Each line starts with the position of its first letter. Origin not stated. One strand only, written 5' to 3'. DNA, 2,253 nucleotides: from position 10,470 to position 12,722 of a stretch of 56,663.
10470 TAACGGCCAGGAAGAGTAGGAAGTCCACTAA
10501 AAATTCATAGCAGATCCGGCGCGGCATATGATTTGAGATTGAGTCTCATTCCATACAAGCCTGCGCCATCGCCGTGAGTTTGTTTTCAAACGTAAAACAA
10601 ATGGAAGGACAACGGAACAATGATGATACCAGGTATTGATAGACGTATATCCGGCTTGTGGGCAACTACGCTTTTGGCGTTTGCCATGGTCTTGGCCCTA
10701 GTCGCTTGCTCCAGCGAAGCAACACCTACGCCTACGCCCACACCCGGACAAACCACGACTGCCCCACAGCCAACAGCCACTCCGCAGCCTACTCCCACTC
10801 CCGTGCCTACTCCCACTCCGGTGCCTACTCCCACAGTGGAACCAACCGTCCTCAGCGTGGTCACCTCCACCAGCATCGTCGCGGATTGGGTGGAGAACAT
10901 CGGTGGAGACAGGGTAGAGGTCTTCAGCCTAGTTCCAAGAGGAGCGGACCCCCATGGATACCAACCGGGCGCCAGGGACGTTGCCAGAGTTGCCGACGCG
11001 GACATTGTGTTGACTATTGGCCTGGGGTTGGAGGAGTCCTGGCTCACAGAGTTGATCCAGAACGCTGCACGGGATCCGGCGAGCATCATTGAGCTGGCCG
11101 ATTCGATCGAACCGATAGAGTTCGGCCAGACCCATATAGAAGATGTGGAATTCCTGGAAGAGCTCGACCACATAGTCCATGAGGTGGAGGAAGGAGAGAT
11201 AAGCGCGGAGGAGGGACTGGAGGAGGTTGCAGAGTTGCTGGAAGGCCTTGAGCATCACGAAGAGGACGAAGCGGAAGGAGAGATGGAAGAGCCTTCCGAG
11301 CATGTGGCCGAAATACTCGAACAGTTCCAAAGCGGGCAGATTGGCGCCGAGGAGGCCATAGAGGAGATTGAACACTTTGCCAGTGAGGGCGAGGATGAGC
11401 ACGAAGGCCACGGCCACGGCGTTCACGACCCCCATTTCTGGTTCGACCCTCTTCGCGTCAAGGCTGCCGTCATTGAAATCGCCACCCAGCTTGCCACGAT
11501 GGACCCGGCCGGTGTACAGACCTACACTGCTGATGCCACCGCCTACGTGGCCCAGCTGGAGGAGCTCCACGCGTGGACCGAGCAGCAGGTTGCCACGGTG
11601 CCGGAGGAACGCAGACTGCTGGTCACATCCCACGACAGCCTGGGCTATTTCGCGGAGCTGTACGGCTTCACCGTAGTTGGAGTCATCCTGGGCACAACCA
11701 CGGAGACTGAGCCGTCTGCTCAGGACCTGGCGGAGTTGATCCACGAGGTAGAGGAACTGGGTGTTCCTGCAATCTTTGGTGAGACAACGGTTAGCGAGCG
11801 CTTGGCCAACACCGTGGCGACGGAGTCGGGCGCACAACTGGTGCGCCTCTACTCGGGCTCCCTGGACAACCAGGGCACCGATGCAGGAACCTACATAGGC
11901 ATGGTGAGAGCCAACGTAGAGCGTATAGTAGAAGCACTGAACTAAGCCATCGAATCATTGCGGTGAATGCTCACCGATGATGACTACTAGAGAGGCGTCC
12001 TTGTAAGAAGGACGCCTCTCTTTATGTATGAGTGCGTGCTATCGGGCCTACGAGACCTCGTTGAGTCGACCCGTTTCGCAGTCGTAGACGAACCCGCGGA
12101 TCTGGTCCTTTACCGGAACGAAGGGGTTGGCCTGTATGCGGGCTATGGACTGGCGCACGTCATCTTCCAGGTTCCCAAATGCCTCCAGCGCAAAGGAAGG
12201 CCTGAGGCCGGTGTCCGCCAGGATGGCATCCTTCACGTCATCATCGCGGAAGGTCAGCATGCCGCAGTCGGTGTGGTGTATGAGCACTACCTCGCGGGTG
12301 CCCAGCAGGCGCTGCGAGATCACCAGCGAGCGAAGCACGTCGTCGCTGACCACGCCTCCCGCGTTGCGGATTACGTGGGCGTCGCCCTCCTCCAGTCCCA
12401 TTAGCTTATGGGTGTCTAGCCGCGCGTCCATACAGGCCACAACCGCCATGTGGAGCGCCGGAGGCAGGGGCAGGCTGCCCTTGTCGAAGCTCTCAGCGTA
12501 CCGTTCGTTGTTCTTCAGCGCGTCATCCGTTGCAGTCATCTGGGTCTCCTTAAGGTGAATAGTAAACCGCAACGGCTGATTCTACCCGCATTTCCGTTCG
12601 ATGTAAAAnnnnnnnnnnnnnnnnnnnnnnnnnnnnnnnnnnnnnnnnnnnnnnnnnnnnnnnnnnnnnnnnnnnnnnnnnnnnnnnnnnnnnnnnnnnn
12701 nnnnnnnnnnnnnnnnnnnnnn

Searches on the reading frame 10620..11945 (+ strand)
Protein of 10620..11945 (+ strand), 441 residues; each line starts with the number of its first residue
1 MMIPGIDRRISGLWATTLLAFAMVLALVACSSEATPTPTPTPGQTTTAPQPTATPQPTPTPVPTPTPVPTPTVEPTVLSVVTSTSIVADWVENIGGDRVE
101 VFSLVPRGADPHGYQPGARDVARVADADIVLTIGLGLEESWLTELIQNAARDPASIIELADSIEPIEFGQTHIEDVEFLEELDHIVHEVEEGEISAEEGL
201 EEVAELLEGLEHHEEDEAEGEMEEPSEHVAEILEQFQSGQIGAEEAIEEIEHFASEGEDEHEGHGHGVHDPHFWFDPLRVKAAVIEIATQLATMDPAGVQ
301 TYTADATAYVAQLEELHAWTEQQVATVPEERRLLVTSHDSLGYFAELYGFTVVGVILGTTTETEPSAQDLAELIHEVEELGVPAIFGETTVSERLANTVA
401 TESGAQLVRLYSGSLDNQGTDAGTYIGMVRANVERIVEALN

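Call 29: search_protein_families(library=pfam, proteins=[window:10620-11945:+])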
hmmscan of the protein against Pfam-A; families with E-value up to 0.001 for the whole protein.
window:10620-11945:+ (441 aa): 1 family
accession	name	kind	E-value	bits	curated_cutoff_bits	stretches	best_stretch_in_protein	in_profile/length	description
PF01297.22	ZnuA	-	3.9e-81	272.8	29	1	80-439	1-263/263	Zinc-uptake complex component A periplasmic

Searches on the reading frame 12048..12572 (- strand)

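Call 30: search_protein_families(library=pfam, proteins=[window:12048-12572:-])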
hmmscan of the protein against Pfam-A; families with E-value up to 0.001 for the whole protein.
window:12048-12572:- (174 aa): 1 family
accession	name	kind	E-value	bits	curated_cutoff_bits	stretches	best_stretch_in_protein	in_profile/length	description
PF00484.24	Pro_CA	-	3.8e-14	53.7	25.7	1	43-107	2-69/156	Carbonic anhydrase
